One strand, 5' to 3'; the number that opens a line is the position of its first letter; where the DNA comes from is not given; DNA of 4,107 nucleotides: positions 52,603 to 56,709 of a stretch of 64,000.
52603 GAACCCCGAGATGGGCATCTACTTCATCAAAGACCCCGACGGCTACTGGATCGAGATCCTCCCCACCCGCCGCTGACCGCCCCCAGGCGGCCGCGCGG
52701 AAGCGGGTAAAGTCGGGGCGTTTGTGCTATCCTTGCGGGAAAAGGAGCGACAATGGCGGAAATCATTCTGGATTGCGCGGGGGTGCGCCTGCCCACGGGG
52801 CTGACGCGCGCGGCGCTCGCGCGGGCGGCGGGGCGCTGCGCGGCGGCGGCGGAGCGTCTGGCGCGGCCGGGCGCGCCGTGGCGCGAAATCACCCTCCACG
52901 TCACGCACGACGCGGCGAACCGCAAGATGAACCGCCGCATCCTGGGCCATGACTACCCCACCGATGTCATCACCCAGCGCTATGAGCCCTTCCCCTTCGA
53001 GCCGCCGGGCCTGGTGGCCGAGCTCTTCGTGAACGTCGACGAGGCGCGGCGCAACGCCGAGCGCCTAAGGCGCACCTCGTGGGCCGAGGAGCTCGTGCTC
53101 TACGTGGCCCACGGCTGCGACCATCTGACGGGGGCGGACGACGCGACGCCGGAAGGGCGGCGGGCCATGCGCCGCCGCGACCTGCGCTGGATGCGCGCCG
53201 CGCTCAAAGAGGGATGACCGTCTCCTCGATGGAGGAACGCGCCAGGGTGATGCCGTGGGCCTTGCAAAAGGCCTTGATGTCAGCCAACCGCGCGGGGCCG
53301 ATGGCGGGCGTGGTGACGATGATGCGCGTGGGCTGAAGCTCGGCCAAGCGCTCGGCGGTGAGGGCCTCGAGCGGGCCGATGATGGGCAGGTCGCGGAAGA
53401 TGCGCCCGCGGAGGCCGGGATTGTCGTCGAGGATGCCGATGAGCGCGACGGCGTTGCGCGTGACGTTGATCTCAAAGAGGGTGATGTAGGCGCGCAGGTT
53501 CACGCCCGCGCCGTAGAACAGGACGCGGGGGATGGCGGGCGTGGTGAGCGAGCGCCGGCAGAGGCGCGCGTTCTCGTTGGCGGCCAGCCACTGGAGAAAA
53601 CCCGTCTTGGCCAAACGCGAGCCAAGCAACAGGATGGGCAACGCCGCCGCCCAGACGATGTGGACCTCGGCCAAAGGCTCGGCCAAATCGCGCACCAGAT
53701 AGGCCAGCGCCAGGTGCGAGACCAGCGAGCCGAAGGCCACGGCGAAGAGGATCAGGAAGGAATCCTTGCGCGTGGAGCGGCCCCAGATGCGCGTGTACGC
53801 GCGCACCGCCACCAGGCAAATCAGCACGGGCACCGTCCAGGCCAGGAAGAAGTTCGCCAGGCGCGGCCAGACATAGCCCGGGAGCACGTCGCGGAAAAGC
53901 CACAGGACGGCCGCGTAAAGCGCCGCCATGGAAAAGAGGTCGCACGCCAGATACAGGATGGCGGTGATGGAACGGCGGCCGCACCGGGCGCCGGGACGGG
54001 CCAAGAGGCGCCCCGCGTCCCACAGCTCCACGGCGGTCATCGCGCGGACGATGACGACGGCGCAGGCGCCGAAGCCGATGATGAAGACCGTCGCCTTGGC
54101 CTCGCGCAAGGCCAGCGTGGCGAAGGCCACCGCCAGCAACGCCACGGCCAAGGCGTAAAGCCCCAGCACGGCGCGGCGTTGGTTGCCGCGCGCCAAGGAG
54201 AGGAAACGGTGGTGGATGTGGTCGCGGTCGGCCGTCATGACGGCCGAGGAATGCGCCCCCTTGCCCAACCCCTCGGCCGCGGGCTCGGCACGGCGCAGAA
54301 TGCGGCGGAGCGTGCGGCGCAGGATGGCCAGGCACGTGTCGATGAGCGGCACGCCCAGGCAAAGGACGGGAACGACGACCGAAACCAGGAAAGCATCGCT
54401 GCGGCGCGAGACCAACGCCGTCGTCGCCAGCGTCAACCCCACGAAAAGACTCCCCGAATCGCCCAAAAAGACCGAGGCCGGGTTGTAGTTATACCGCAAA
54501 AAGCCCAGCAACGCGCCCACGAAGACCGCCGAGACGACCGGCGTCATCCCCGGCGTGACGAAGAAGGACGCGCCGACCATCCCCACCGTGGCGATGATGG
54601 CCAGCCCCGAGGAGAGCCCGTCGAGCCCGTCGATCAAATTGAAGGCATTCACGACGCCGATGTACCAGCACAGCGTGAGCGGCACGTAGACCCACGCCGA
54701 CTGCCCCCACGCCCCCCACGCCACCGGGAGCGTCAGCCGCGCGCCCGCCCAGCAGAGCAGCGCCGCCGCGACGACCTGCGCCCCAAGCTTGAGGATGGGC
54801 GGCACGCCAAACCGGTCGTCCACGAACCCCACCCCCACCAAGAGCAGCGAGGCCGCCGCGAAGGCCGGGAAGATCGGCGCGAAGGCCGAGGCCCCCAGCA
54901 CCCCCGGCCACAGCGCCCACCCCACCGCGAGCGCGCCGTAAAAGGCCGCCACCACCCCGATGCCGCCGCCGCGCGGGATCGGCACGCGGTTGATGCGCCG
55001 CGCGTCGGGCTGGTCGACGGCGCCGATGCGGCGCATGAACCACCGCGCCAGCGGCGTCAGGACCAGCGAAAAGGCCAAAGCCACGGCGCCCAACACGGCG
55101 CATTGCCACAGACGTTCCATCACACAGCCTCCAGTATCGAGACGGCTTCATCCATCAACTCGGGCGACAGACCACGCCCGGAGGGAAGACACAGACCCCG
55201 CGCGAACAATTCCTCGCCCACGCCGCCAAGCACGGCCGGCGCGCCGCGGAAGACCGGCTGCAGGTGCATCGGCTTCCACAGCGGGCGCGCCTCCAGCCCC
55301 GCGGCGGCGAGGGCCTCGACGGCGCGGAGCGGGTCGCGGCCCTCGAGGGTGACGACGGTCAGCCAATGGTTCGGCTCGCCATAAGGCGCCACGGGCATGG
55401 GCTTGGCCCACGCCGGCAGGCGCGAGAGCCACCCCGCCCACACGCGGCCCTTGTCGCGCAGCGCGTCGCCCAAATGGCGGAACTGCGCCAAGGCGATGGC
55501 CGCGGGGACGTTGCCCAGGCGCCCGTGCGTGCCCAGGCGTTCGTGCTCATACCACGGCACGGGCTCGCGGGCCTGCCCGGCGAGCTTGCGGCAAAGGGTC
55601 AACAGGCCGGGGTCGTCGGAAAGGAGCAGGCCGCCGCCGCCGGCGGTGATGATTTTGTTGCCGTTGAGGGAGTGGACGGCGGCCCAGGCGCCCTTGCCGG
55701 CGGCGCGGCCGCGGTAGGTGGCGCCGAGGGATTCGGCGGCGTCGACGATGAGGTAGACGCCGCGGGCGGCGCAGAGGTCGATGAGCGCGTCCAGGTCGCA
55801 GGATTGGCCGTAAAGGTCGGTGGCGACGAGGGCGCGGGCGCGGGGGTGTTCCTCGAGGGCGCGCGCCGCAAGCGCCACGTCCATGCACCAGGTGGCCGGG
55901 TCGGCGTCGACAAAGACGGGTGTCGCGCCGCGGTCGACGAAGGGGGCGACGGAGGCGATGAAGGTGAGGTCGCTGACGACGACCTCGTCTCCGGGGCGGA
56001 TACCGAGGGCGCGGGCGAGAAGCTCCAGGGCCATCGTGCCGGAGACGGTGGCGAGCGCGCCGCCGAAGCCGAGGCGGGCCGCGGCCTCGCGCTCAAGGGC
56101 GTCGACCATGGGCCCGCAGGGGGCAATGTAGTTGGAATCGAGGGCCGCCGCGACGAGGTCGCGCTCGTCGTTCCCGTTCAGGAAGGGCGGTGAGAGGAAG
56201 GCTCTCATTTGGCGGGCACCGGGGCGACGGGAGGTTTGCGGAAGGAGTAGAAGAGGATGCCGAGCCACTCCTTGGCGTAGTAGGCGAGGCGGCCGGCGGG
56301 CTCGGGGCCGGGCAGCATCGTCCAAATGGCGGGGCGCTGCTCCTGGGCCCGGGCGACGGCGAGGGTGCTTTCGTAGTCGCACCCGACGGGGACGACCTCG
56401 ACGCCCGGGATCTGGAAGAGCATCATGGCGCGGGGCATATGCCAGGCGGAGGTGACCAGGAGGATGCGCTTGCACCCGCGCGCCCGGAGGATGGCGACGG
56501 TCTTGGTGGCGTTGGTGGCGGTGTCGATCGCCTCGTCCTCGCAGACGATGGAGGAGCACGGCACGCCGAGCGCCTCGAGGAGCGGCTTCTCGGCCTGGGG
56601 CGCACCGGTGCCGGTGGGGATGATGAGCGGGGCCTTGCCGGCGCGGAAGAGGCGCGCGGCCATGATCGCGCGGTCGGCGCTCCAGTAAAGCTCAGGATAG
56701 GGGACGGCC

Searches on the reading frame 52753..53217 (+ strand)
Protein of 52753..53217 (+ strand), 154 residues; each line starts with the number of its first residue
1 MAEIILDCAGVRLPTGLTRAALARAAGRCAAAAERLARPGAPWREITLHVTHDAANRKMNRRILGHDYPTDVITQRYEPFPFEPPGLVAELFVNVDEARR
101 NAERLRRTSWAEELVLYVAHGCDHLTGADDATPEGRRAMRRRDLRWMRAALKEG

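Call 33: search_protein_families(library=pfam, proteins=[window:52753-53217:+], max_evalue=0.001)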
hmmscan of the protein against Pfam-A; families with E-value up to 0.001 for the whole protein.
window:52753-53217:+ (154 aa): 1 family
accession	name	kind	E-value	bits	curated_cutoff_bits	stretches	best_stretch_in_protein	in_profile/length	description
PF02130.23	YbeY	-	2.4e-14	53.7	25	1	44-144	28-123/129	Endoribonuclease YbeY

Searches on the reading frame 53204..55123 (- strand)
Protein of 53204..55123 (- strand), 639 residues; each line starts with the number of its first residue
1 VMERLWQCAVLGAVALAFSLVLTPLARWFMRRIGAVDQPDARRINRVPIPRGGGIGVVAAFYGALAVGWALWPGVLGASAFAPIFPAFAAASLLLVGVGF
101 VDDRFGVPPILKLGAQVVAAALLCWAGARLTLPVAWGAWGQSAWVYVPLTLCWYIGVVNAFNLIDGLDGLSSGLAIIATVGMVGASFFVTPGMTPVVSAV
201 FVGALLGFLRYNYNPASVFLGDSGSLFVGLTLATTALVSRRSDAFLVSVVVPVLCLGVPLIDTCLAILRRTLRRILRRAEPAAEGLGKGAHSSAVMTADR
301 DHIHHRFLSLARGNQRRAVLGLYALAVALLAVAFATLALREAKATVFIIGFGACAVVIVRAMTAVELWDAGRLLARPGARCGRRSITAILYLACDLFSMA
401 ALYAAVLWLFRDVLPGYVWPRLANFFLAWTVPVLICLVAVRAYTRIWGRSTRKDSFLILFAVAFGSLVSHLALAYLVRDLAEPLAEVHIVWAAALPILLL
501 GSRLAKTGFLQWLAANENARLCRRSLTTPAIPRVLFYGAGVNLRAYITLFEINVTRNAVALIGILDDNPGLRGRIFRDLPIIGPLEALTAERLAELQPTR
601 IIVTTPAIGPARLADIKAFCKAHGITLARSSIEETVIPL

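Call 33: search_protein_families(library=pfam, proteins=[window:53204-55123:-], max_evalue=0.001)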
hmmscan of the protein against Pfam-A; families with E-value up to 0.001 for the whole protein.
window:53204-55123:- (639 aa): 1 family
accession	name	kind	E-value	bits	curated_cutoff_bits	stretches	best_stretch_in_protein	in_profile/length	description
PF00953.26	Glycos_transf_4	-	1.5e-35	123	27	1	87-238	3-158/160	Glycosyl transferase family 4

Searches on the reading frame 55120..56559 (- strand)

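Call 33: search_protein_families(library=pfam, proteins=[window:55120-56559:-], max_evalue=0.001)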
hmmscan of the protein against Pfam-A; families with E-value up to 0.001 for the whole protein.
window:55120-56559:- (479 aa): 3 families
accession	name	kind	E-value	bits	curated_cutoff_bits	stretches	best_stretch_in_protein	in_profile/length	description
PF01041.23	DegT_DnrJ_EryC1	-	1.3e-70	238.9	19.8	1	130-475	5-358/360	DegT/DnrJ/EryC1/StrS aminotransferase family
PF00155.27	Aminotran_1_2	-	4.3e-06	26.6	19.7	1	152-275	42-187/361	Aminotransferase class I and II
PF01212.27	Beta_elim_lyase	-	0.00013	21.9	27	1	150-375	32-238/288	Beta-eliminating lyase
